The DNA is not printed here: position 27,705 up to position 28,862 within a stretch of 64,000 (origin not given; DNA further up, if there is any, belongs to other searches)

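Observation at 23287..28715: Compact, divergent Wadjet/Mks-like operon: kleisin-like, small WH-like, SMC-like ATPase and Toprim nuclease candidate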

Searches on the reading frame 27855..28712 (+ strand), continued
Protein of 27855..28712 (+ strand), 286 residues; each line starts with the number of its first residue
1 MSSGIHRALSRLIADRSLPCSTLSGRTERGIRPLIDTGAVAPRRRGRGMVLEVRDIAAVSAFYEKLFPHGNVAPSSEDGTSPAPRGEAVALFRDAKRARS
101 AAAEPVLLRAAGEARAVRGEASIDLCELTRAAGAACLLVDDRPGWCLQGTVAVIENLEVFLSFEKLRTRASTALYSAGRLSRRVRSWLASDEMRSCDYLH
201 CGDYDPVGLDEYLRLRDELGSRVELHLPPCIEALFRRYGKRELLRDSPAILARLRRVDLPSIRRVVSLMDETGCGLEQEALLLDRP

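Call 37: search_protein_families(library=ncbifam, proteins=[L055:5249-7981:+, L062:5278-7971:+, L073:5204-7972:+, L082:2738-5575:+, L081:4033-6930:+, L061:5078-7912:+, L079:5245-7971:+, L037:5278-7986:+], max_evalue=0.00001)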
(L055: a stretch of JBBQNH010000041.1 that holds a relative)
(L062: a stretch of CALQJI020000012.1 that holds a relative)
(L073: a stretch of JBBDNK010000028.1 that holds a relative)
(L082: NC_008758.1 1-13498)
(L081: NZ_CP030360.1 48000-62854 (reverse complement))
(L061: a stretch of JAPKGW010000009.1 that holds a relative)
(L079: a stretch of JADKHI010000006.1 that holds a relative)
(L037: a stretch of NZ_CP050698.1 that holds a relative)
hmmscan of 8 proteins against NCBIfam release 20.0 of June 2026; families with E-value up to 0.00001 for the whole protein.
L055:5249-7981:+ (911 aa): 1 family
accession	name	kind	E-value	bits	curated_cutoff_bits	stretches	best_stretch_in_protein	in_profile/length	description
NF040859.1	condensinMksF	equivalog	1e-59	202.3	1900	1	9-880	4-901/926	Mks condensin complex protein MksF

L062:5278-7971:+ (898 aa): 1 family
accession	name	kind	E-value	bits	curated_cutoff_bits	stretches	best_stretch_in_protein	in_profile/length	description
NF040859.1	condensinMksF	equivalog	7.5e-44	149.8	1900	1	4-862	7-892/926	Mks condensin complex protein MksF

L073:5204-7972:+ (923 aa): 3 families
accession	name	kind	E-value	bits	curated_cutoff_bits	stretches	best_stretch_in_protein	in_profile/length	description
NF040859.1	condensinMksF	equivalog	5.2e-52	176.8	1900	1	5-887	7-901/926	Mks condensin complex protein MksF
TIGR02168.1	SMC_prok_B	equivalog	1.1e-09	36.7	567.35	1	481-760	678-963/1181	chromosome segregation protein SMC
NF045487.1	ASRP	equivalog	1.2e-07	30.7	300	0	275-600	152-479/593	archaea-specific SMC-related protein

L082:2738-5575:+ (946 aa): 1 family
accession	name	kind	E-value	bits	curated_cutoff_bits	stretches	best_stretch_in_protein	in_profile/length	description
NF040859.1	condensinMksF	equivalog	3.4e-87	293.3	1900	1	3-908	5-914/926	Mks condensin complex protein MksF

L081:4033-6930:+ (966 aa): 6 families
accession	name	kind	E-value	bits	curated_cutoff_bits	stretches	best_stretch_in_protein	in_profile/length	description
NF040859.1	condensinMksF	equivalog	4.4e-65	220.1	1900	2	6-594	8-597/926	Mks condensin complex protein MksF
NF003034.1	PRK03918.1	equivalog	1.7e-07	29.7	700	0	199-398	450-646/878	DNA double-strand break repair ATPase Rad50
TIGR02169.1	SMC_prok_A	equivalog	1.7e-07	29.4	729.4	0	481-596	383-500/1165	chromosome segregation protein SMC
NF045780.1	TrlF_fam_ATP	equivalog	2.1e-07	30.1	350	0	481-793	447-750/944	TrlF family AAA-like ATPase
TIGR02168.1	SMC_prok_B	equivalog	5.1e-07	27.8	567.35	0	437-711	241-513/1181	chromosome segregation protein SMC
NF045487.1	ASRP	equivalog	3.2e-06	26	300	0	483-599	134-254/593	archaea-specific SMC-related protein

L061:5078-7912:+ (945 aa): 2 families
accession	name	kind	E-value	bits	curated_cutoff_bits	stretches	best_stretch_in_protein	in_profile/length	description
NF040859.1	condensinMksF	equivalog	7.5e-35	120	1900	1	3-897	5-897/926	Mks condensin complex protein MksF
NF045487.1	ASRP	equivalog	4e-06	25.7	300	0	231-371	349-478/593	archaea-specific SMC-related protein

L079:5245-7971:+ (909 aa): 1 family
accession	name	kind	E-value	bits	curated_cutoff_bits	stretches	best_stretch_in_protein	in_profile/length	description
NF040859.1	condensinMksF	equivalog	1e-36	126.3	1900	1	15-872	18-895/926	Mks condensin complex protein MksF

L037:5278-7986:+ (903 aa): 1 family
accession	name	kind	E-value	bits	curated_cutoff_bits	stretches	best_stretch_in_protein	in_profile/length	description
NF040859.1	condensinMksF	equivalog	3.3e-69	233.7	1900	1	2-864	5-893/926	Mks condensin complex protein MksF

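Call 48: search_solved_structures(query=A4, max_evalue=10, show_alignments=3)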
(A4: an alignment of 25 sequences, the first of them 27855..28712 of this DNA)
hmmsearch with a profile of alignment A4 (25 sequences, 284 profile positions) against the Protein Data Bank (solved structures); distinct sequences matched with E-value up to 10: 2.
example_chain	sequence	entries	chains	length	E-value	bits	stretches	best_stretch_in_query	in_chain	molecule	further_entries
7chi_A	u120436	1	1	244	2.2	10.5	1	253-281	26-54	Plant cysteine oxidase 5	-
6sbp_A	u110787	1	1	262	2.4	10.3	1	253-281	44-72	Plant cysteine oxidase 5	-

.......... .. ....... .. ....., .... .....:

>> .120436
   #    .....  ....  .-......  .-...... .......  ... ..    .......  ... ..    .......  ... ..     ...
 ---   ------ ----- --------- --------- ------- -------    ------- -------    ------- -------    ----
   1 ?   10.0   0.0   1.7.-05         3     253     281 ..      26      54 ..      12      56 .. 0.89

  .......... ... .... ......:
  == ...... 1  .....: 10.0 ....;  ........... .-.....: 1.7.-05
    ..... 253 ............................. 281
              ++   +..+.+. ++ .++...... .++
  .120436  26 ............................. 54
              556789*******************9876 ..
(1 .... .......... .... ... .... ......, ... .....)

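Call 66: search_protein_families(library=pfam, alignment_id=A7, max_evalue=0.00001)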
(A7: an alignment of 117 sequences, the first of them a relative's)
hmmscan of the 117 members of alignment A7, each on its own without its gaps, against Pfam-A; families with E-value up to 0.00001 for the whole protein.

A. member 1, L001:8881-9711:- (277 aa): 0 families

B. families by the number of members that match (of 117 scanned): 84 families (the first 25 are shown)
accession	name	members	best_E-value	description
PF02661.23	Fic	9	2.3e-21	Fic/DOC family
PF04851.21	ResIII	7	6.5e-37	Type III restriction enzyme, res subunit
PF00271.37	Helicase_C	7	3.2e-22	Helicase conserved C-terminal domain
PF13784.11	Fic_N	5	1.1e-26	Fic/DOC family N-terminal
PF00176.29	SNF2-rel_dom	4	2.4e-66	SNF2-related domain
PF03466.25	LysR_substrate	4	1.1e-52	LysR substrate binding domain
PF00126.33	HTH_1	3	5.1e-21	Bacterial regulatory helix-turn-helix protein, lysR family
PF09952.14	AbiEi_2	3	3.2e-15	Transcriptional regulator, AbiEi antitoxin, Type IV TA system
PF00378.25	ECH_1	2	3.6e-54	Enoyl-CoA hydratase/isomerase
PF16113.10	ECH_2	2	1.7e-15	Enoyl-CoA hydratase/isomerase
PF13671.12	AAA_33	2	8e-11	AAA domain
PF14559.12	TPR_19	2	1e-08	Tetratricopeptide repeat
PF06114.19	Peptidase_M78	2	3.4e-07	IrrE N-terminal-like domain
PF02463.25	SMC_N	2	2.1e-06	RecF/RecN/SMC N terminal domain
PF00133.28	tRNA-synt_1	1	5.1e-133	tRNA synthetases class I (I, L, M and V)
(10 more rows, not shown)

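Call 67: search_protein_families(library=padloc, alignment_id=A7, max_evalue=1e-8)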
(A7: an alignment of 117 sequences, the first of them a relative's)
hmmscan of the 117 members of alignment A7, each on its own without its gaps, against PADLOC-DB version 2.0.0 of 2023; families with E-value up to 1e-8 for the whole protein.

A. member 1, L001:8881-9711:- (277 aa): 0 families

B. families by the number of members that match (of 117 scanned): 140 families (the first 25 are shown)
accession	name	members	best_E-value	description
PDLC04966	PDC-S24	9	6.8e-177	-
PDLC03963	SoFic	9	1.8e-118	-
PDLC04836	PDC-S04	8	3.9e-23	-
PDLC04840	PDC-S04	8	4.1e-21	-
PDLC04837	PDC-S04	8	5.8e-21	-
PDLC04839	PDC-S04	8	1.7e-15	-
PDLC00633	ZorD1|ZorD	4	7e-129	"SWI2/SNF2 helicase, Mrr-like nuclease"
PDLC02842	DpdE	4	4.1e-117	DpdE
PDLC00631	ZorD1|ZorD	4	3e-113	"SWI2/SNF2 helicase, Mrr-like nuclease"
PDLC00629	ZorD1|ZorD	4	6e-113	"SWI2/SNF2 helicase, Mrr-like nuclease"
PDLC00632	ZorD1|ZorD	4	1.5e-108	"SWI2/SNF2 helicase, Mrr-like nuclease"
PDLC00634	ZorD1|ZorD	4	4.5e-107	"SWI2/SNF2 helicase, Mrr-like nuclease"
PDLC02845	DpdE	4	4e-91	DpdE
PDLC02850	DpdE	4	1.4e-88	DpdE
PDLC02851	DpdE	4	1e-86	DpdE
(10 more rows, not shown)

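Call 76: search_dna_similar(query=L082:2738-5575:+, collection=plasmids, mode=protein, max_evalue=1e-10, max_rows=40)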
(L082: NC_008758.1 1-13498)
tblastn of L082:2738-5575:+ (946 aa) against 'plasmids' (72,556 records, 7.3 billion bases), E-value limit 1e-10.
Records with a match: 7; places in all: 7; records where one place covers at least 80% of the query: 2.
Best place of each record, by identity: >=99% 1; <60% 6.
By first word of the organism name: Pseudomonas 2; Polaromonas 1; Halioglobus 1; Neptuniibacter 1; Ralstonia 1; Salinibacter 1.
By predicted mobility (MOB-suite, as given by PLSDB): non-mobilizable 7.
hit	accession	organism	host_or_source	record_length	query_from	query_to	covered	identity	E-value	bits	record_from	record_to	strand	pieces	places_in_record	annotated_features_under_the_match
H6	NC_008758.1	Polaromonas naphthalenivorans CJ2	-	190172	1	946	100%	100.0%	0e+0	1702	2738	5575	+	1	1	hypothetical protein (x3)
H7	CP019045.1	Halioglobus pacificus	Pure cultured ...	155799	2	915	97%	55.3%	0e+0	900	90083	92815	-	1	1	record has no annotation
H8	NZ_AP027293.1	Neptuniibacter halophilus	-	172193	1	899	79%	28.5%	3e-34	300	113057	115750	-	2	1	hypothetical protein (x2)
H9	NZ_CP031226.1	Pseudomonas amygdali pv. lachrymans str. M301315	-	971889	4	915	78%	26.8%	3e-27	231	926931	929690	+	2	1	hypothetical protein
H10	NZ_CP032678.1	Pseudomonas sp. Leaf58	Arabidopsis,whole organism,phyllosphere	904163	4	900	73%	26.1%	5e-28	216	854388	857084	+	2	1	hypothetical protein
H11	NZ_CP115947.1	Ralstonia solanacearum MolK2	Musa sp.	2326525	1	226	24%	26.4%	3e-16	92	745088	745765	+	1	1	record has no annotation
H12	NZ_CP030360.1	Salinibacter ruber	-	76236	1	117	12%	36.1%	3e-15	89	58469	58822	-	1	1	hypothetical protein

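Call 77: get_annotated_region(hit=H9, flank=5000)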
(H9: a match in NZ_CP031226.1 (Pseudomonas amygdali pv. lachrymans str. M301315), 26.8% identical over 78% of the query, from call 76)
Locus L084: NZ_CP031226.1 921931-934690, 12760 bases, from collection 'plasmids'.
description: Pseudomonas amygdali pv. lachrymans str. M301315 plasmid pMPPla107, complete sequence
organism: Pseudomonas amygdali pv. lachrymans str. M301315 (NCBI taxid 629260)
taxonomy: Bacteria; Pseudomonadota; Gammaproteobacteria; Pseudomonadales; Pseudomonadaceae; Pseudomonas; Pseudomonas amygdali; Pseudomonas amygdali pv. lachrymans str. M301315
host: -; source: -; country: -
typing (MOB-suite, as given by PLSDB): non-mobilizable; replicon rep_cluster_1322; mating-pair formation MPF_I
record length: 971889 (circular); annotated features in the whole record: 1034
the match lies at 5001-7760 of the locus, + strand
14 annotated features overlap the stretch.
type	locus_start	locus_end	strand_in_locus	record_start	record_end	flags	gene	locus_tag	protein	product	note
CDS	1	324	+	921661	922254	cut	-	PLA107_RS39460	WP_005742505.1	HAD family hydrolase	-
CDS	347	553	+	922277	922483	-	-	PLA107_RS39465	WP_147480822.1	hypothetical protein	-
CDS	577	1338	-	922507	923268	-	-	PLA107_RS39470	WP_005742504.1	hypothetical protein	-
CDS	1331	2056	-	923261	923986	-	-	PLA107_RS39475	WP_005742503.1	YfbR-like 5'-deoxynucleotidase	-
CDS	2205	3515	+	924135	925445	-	-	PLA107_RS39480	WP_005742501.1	hypothetical protein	-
CDS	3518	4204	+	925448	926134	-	-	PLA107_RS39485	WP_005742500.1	hypothetical protein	-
CDS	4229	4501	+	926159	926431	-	-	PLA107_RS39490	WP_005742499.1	hypothetical protein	-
CDS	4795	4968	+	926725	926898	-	-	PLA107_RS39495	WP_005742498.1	hypothetical protein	-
CDS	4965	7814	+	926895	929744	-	-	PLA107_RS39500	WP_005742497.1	hypothetical protein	-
CDS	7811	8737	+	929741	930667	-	-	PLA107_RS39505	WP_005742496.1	hypothetical protein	-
CDS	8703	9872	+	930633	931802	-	-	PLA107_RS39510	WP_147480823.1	hypothetical protein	-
CDS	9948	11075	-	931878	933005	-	-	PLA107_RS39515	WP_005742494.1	hypothetical protein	-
CDS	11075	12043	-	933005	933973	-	-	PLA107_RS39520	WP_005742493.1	hypothetical protein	-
CDS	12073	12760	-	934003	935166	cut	-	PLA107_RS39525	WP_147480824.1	hypothetical protein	-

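Call 78: get_annotated_region(hit=H8, flank=5000)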
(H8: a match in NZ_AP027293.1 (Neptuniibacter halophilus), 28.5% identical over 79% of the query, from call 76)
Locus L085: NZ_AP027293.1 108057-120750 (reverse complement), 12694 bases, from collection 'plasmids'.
description: Neptuniibacter halophilus strain LMG 25378 plasmid pLMG25378, complete sequence
organism: Neptuniibacter halophilus (NCBI taxid 651666)
taxonomy: Bacteria; Pseudomonadota; Gammaproteobacteria; Oceanospirillales; Oceanospirillaceae; Neptuniibacter; Neptuniibacter halophilus
host: -; source: -; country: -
typing (MOB-suite, as given by PLSDB): non-mobilizable
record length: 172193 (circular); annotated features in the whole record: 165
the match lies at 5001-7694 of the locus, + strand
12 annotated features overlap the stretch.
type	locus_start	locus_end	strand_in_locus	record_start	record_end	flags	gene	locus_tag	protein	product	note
CDS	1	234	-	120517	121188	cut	-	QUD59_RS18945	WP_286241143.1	hypothetical protein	-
CDS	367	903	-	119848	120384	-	-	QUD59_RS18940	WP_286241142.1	hypothetical protein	-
CDS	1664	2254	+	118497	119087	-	-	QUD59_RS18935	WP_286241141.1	hypothetical protein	-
CDS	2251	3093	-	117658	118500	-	-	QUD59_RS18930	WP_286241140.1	WYL domain-containing protein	-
CDS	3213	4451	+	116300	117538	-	-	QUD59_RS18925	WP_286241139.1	hypothetical protein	-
CDS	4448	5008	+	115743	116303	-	-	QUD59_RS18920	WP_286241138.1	hypothetical protein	-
CDS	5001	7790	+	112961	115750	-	-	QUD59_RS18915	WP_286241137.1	hypothetical protein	-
CDS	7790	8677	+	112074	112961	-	-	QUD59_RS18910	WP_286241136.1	hypothetical protein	-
CDS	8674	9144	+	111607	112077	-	-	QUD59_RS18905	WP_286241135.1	hypothetical protein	-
CDS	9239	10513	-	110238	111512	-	-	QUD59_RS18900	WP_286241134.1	EAL domain-containing protein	-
CDS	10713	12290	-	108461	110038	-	-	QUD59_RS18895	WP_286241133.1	hypothetical protein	-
CDS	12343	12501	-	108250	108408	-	-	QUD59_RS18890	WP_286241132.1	hypothetical protein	-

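Call 79: search_protein_families(library=ncbifam, proteins=[L084:2205-3512:+, L084:3518-4201:+, L084:4965-7811:+, L084:7811-8734:+, L084:8703-9869:+, L085:3213-4448:+, L085:4448-5005:+, L085:5001-7787:+, L085:7790-8674:+, L085:8674-9141:+], max_evalue=0.001)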
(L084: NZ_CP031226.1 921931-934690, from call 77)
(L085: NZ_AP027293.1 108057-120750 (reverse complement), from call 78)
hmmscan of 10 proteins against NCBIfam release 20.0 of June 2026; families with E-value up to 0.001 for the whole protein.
L084:2205-3512:+ (436 aa): 1 family
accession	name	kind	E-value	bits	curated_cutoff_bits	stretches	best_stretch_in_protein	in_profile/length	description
NF040857.1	condensinMksB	equivalog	1.2e-20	73.7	750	1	2-398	3-397/412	Mks condensin complex protein MksB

L084:3518-4201:+ (228 aa): 1 family
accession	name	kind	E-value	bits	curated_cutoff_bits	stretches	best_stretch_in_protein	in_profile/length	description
NF040858.1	condensinMksE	equivalog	1.2e-09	38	400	1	39-204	10-169/232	Mks condensin complex protein MksE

L084:4965-7811:+ (949 aa): 2 families
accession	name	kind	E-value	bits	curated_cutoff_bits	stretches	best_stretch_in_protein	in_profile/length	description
NF040859.1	condensinMksF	equivalog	1.4e-91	307.8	1900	1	11-933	4-924/926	Mks condensin complex protein MksF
TIGR04527.1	mycoplas_twoTM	subfamily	0.00065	19.5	125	1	293-404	42-159/248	MG_279/MG_280 family protein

L084:7811-8734:+ (308 aa): 0 families

L084:8703-9869:+ (389 aa): 0 families

L085:3213-4448:+ (412 aa): 1 family
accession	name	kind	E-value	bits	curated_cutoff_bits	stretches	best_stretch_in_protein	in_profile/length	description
NF040857.1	condensinMksB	equivalog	1.1e-37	129.8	750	1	1-406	1-408/412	Mks condensin complex protein MksB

L085:4448-5005:+ (186 aa): 2 families
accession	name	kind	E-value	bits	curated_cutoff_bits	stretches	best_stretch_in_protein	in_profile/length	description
NF040858.1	condensinMksE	equivalog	1.8e-27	96.4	400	1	1-174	1-175/232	Mks condensin complex protein MksE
NF003602.1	PRK05256.1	equivalog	0.00029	20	250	1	15-76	24-85/216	chromosome partition protein MukE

L085:5001-7787:+ (929 aa): 2 families
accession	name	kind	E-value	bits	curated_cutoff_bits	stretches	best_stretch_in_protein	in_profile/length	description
NF040859.1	condensinMksF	equivalog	1.7e-89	300.8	1900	1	4-916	6-924/926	Mks condensin complex protein MksF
NF045487.1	ASRP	equivalog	1.8e-05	23.6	300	1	479-755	153-425/593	archaea-specific SMC-related protein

L085:7790-8674:+ (295 aa): 0 families

L085:8674-9141:+ (156 aa): 1 family
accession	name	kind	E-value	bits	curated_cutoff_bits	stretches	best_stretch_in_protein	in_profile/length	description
NF010375.0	PRK13802.1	equivalog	0.00092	17.4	1386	0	7-74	200-262/695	bifunctional indole-3-glycerol phosphate synthase/tryptophan synthase subunit beta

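Call 80: search_protein_families(library=pfam, proteins=[L084:2205-3512:+, L084:3518-4201:+, L084:4965-7811:+, L084:7811-8734:+, L084:8703-9869:+, L085:3213-4448:+, L085:4448-5005:+, L085:5001-7787:+, L085:7790-8674:+, L085:8674-9141:+], max_evalue=0.001)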
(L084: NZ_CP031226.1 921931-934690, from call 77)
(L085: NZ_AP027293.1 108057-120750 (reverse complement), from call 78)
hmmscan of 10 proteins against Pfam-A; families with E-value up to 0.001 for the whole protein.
L084:2205-3512:+ (436 aa): 0 families

L084:3518-4201:+ (228 aa): 1 family
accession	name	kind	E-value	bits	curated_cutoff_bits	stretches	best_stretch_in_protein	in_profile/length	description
PF21980.2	MksE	-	2.1e-15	57.9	27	1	38-186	1-148/163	Condensin complex protein MksE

L084:4965-7811:+ (949 aa): 1 family
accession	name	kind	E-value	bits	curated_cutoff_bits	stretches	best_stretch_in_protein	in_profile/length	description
PF13555.12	AAA_29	-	0.0004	20.5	27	1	15-70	1-58/61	P-loop containing region of AAA domain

L084:7811-8734:+ (308 aa): 0 families

L084:8703-9869:+ (389 aa): 0 families

L085:3213-4448:+ (412 aa): 0 families

L085:4448-5005:+ (186 aa): 2 families
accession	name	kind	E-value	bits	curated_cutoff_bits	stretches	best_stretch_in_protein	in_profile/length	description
PF21980.2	MksE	-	3e-26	93.2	27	1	15-166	6-162/163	Condensin complex protein MksE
PF04288.19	MukE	-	0.00017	21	25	1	14-76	16-78/229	MukE-like family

L085:5001-7787:+ (929 aa): 0 families

L085:7790-8674:+ (295 aa): 0 families

L085:8674-9141:+ (156 aa): 0 families

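Call 101: find_homologous_proteins(query=L084:7811-8734:+, max_evalue=0.001)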
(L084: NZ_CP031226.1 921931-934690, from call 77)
Query L084:7811-8734:+ (308 aa): 3 proteins with E <= 0.001 among 1794 candidates.
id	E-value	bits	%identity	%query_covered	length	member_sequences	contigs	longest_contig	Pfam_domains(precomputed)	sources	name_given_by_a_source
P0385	2.7e-193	659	91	100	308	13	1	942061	-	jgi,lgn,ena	-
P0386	1.1e-126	440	61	98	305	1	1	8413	-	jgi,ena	-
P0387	4.7e-126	438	61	100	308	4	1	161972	-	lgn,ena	-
